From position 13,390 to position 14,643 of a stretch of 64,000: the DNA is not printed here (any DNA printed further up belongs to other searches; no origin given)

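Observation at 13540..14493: PheS homologue in the canonical rplT-downstream slot looks catalytically dead but is an intact ORF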

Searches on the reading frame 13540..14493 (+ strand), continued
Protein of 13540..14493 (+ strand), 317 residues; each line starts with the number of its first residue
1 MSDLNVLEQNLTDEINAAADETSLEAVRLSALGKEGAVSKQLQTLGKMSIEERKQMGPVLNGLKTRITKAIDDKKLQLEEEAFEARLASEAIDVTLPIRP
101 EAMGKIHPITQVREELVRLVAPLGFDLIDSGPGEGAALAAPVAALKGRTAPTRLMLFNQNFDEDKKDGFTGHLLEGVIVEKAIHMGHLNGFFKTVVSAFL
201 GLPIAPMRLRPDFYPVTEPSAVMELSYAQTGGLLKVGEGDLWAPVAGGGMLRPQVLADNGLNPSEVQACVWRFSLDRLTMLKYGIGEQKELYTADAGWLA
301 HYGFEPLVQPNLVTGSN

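Call 62: find_encoding_contigs(protein=P0261, flank=10000, max_places=4)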
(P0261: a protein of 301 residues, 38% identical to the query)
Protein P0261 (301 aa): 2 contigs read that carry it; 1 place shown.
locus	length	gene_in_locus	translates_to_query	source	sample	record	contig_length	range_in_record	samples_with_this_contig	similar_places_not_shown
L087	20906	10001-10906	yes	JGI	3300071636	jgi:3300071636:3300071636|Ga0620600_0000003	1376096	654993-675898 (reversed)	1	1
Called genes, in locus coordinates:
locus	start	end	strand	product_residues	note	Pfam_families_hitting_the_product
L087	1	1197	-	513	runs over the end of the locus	-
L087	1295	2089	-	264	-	PF00459:Inositol_P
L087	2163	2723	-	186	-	PF00072:Response_reg, PF02954:HTH_8 (weak)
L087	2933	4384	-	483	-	PF00512:HisKA (weak), PF02518:HATPase_c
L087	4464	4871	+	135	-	PF14520:HHH_5 (faint), PF14229:DUF4332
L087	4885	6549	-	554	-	PF13676:TIR_2, PF13428:TPR_14 (faint), PF14559:TPR_19 (faint), PF00515:TPR_1 (faint), PF07719:TPR_2 (faint), PF13414:TPR_11 (faint), PF13431:TPR_17 (faint), PF13432:TPR_16 (weak)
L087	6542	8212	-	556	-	PF13676:TIR_2, PF14559:TPR_19 (faint)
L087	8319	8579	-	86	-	PF01850:PIN (weak)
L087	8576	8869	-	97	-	PF02604:PhdYeFM_antitox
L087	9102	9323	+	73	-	PF01632:Ribosomal_L35p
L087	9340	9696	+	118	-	PF00453:Ribosomal_L20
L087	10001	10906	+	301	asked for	PF02912:Phe_tRNA-synt_N, PF01409:tRNA-synt_2d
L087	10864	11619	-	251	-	PF00881:Nitroreductase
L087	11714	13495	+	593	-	PF01588:tRNA_bind, PF03484:B5, PF17759:tRNA_synthFbeta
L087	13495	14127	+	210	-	PF28474:DUF8412, PF13376:OmdA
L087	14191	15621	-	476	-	PF11563:Protoglobin, PF00015:MCPsignal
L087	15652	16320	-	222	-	PF01066:CDP-OH_P_transf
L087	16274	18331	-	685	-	PF01541:GIY-YIG, PF27096:UvrC_M, PF02151:UVR (weak), PF22920:UvrC_RNaseH, PF08459:UvrC_RNaseH_dom, PF14520:HHH_5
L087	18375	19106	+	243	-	-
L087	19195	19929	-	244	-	-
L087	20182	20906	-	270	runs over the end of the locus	PF04378:RsmJ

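Call 66: search_dna_similar(query=P0112, collection=plasmids, mode=protein, max_rows=30, max_evalue=1e-10)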
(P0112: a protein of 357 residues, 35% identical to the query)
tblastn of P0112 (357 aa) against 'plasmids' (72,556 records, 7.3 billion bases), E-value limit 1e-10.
Records with a match: 60; places in all: 60; records where one place covers at least 80% of the query: 57.
Best place of each record, by identity: 60-80% 1; <60% 59.
By first word of the organism name: Klebsiella 6; Sinorhizobium 4; Acinetobacter 4; Escherichia 4; Proteus 2; Neisseria 2; Ralstonia 2; Listeria 2; Prevotella 2; Mesomycoplasma 2; and 30 more.
By predicted mobility (MOB-suite, as given by PLSDB): non-mobilizable 50; mobilizable 8; conjugative 2.
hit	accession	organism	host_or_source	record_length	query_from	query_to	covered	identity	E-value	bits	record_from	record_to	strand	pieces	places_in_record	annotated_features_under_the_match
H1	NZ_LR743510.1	Methylobacterium bullatum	-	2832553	1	357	100%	61.0%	1e-131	421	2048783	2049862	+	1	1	none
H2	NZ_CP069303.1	Shinella sp. PSBB067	monoisolate,Minnesota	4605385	1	356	100%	59.9%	1e-133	427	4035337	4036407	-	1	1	none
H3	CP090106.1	Sinorhizobium meliloti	Medicago,Cell culture,Plant nodule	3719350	1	356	100%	59.2%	3e-132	423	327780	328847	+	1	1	pheS: phenylalanine--tRNA ligase subunit alpha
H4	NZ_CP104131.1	Sinorhizobium sp. K101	Phaseolus vulgaris,cell ...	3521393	1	356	100%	59.2%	7e-132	422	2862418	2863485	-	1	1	none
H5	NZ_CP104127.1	Sinorhizobium sp. M103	Phaseolus vulgaris,cell ...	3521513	1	356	100%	59.2%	7e-132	422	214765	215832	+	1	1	none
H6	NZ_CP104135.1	Sinorhizobium sp. C101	Phaseolus vulgaris,cell ...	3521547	1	356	100%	59.2%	7e-132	422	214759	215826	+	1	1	none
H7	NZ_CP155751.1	Sphingomonas parapaucimobilis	Chinese cabbage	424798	1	355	99%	59.3%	2e-124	401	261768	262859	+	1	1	pheS: phenylalanine--tRNA ligase subunit alpha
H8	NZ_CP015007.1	Aminobacter aminovorans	cell culture,soil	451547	1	355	99%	59.1%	1e-131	422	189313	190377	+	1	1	pheS: phenylalanine--tRNA ligase subunit alpha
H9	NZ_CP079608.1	Klebsiella pneumoniae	Homo sapiens,Pus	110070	12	341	92%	53.6%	2e-104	343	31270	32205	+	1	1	pheS: phenylalanine--tRNA ligase subunit alpha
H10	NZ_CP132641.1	Klebsiella pneumoniae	Homo sapiens,respiratory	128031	12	341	92%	53.6%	2e-104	343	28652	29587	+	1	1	pheS: phenylalanine--tRNA ligase subunit alpha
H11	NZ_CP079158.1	Klebsiella pneumoniae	Homo sapiens,Endotracheal aspirate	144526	12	341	92%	53.6%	2e-104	343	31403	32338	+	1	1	pheS: phenylalanine--tRNA ligase subunit alpha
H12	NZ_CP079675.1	Klebsiella pneumoniae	Homo sapiens,Endotracheal aspirate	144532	12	341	92%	53.6%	2e-104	343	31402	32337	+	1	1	pheS: phenylalanine--tRNA ligase subunit alpha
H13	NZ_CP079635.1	Klebsiella pneumoniae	Homo sapiens,Pus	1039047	12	341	92%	53.6%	2e-104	343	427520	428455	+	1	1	none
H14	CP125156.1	Klebsiella pneumoniae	-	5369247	12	341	92%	53.6%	2e-104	343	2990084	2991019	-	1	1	pheS: phenylalanine--tRNA ligase subunit alpha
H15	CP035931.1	Acinetobacter baumannii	Homo sapiens,blood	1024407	1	342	96%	51.2%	2e-102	337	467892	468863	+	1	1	phenylalanine--tRNA ligase subunit alpha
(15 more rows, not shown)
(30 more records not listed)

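Call 67: find_encoding_contigs(protein=P0403, flank=10000, max_places=2)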
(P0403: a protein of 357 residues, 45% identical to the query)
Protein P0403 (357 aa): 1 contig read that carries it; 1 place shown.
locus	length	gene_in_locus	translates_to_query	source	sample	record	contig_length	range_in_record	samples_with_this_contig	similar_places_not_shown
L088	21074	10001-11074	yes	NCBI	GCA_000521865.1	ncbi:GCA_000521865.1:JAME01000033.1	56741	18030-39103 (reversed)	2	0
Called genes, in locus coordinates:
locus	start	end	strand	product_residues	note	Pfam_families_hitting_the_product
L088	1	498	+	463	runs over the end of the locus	PF00089:Trypsin, PF13365:Trypsin_2, PF14685:PDZ_Tricorn (faint), PF00595:PDZ (faint), PF13180:PDZ_2, PF17820:PDZ_6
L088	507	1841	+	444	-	PF05496:RuvB_N, PF00004:AAA, PF07728:AAA_5 (faint), PF13401:AAA_22 (faint), PF16193:AAA_assoc_2, PF12002:MgsA_C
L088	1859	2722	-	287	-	PF01063:Aminotran_4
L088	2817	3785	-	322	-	PF02746:MR_MLE_N, PF13378:MR_MLE_C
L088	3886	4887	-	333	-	PF17396:DUF1611_N, PF07755:DUF1611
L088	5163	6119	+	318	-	PF03328:HpcH_HpaI, PF15617:C-C_Bond_Lyase, PF22484:DUF6986 (weak)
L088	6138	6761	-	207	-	PF18920:DUF5671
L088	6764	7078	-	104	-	PF06844:DUF1244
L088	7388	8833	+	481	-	PF00224:PK, PF02887:PK_C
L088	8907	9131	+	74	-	-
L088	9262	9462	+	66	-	PF01632:Ribosomal_L35p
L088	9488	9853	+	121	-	PF00453:Ribosomal_L20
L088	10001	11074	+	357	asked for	PF02912:Phe_tRNA-synt_N, PF01409:tRNA-synt_2d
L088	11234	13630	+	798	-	PF01588:tRNA_bind, PF03483:B3_4, PF03484:B5, PF17759:tRNA_synthFbeta, PF03147:FDX-ACB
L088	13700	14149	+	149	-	PF11071:Nuc_deoxyri_tr3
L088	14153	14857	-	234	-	PF02798:GST_N, PF13409:GST_N_2, PF13417:GST_N_3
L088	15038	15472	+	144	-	PF01741:MscL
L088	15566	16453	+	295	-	PF01545:Cation_efflux, PF16916:ZT_dimer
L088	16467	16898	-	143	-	PF13404:HTH_AsnC-type, PF13412:HTH_24, PF01037:AsnC_trans_reg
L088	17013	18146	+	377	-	PF02784:Orn_Arg_deC_N, PF00278:Orn_DAP_Arg_deC (weak)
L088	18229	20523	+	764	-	PF01315:Ald_Xan_dh_C, PF02738:MoCoBD_1, PF20256:MoCoBD_2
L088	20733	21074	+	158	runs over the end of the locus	PF13380:CoA_binding_2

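Call 68: list_cluster_members(proteins=[L088:9488-9853:+, L088:9262-9462:+, L088:7388-8833:+, L088:8907-9131:+, L088:11234-13630:+])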
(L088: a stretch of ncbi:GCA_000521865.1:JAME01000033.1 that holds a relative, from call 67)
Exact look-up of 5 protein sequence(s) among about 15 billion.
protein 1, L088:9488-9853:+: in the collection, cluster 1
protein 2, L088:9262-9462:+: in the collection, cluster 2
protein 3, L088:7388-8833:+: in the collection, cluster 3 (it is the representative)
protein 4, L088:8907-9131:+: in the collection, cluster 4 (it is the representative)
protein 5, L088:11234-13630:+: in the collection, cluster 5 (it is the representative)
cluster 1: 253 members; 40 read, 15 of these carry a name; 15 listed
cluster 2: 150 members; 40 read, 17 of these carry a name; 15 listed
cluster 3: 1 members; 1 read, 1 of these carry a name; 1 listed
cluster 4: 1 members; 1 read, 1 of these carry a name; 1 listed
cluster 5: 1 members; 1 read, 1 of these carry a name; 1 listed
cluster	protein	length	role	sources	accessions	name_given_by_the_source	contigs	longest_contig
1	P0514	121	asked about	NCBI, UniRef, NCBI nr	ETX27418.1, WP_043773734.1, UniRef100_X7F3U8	50S ribosomal protein L20 [Roseivivax isoporae] | Large ribosomal subunit protein bL20 n=1 Tax=Roseivivax isoporae LMG 25204 TaxID=1449351 ...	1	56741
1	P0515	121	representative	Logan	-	-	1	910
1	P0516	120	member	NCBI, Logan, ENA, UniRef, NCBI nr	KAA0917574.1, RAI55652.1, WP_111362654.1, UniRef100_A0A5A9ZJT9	50S ribosomal protein L20 [Aquicoccus porphyridii] | Large ribosomal subunit protein bL20 n=1 Tax=Aquicoccus porphyridii TaxID=1852029 ...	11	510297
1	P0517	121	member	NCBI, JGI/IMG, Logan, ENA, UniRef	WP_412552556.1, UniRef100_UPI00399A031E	50S ribosomal protein L20 [Shimia sp. MIT1388] | 50S ribosomal protein L20 n=1 Tax=Shimia sp. MIT1388 TaxID=3096992 RepID=UPI00399A031E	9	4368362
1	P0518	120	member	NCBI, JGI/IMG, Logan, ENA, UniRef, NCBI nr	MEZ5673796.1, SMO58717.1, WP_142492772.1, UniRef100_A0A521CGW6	LSU ribosomal protein L20P [Thalassovita litoralis] | large subunit ribosomal protein L20 | Large ribosomal subunit protein bL20 n=1 Tax=Thalassovita litoralis TaxID=1010611 ...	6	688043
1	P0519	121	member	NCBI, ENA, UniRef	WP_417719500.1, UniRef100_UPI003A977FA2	50S ribosomal protein L20 [Salipiger sp.] | 50S ribosomal protein L20 n=1 Tax=Salipiger sp. TaxID=2078585 RepID=UPI003A977FA2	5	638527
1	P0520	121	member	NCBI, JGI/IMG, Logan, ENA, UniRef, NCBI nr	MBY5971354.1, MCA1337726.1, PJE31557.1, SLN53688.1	50S ribosomal protein L20 [Pseudooceanicola marinus] | Large ribosomal subunit protein bL20 n=1 Tax=Pseudooceanicola marinus TaxID=396013 ...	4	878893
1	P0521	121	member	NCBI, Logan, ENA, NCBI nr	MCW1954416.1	MAG: 50S ribosomal protein L20 [Roseobacter sp.] | 50S ribosomal protein L20 [Roseobacter sp.]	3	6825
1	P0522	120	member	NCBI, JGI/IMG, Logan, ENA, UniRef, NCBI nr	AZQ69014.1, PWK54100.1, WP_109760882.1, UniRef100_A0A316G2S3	50S ribosomal protein L20 [Silicimonas algicola] | large subunit ribosomal protein L20 | Large ribosomal subunit protein bL20 n=1 Tax=Silicimonas algicola TaxID=1826607 ...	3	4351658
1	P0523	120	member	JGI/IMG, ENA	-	large subunit ribosomal protein L20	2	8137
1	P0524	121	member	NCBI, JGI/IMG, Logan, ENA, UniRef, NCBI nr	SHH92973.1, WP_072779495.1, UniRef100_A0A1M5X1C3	50S ribosomal protein L20 [Marivita hallyeonensis] | large subunit ribosomal protein L20 | Large ribosomal subunit protein bL20 n=1 Tax=Marivita hallyeonensis TaxID=996342 ...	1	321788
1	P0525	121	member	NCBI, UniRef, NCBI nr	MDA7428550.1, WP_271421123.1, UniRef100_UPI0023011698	50S ribosomal protein L20 [Primorskyibacter aestuariivivens] | 50S ribosomal protein L20 n=1 Tax=Primorskyibacter aestuariivivens TaxID=1888912 ...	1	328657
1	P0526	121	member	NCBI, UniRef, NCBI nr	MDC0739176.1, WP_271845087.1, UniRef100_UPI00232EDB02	50S ribosomal protein L20 [Cognatishimia sp. SS12] | 50S ribosomal protein L20 n=1 Tax=Cognatishimia sp. SS12 TaxID=2979465 RepID=UPI00232EDB02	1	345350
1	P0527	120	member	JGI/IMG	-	large subunit ribosomal protein L20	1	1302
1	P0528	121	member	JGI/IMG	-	large subunit ribosomal protein L20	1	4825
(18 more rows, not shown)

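Call 69: find_encoding_contigs(protein=P0317, flank=10000, max_places=3)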
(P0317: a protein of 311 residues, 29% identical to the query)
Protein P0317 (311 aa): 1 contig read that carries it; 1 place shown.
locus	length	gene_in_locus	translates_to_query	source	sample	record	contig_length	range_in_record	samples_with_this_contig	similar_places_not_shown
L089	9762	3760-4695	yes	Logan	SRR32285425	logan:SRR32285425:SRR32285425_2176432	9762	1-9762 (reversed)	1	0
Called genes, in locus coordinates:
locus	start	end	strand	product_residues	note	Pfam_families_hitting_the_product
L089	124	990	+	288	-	PF02673:BacA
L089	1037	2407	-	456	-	PF00285:Citrate_synt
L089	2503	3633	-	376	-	PF10805:DUF2730 (faint), PF14257:DUF4349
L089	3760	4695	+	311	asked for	PF02912:Phe_tRNA-synt_N, PF01409:tRNA-synt_2d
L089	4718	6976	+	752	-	PF01588:tRNA_bind, PF03483:B3_4, PF03484:B5, PF17759:tRNA_synthFbeta, PF03147:FDX-ACB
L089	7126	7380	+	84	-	-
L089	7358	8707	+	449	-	-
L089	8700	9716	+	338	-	PF21111:CDI_toxin_EC869_like (weak)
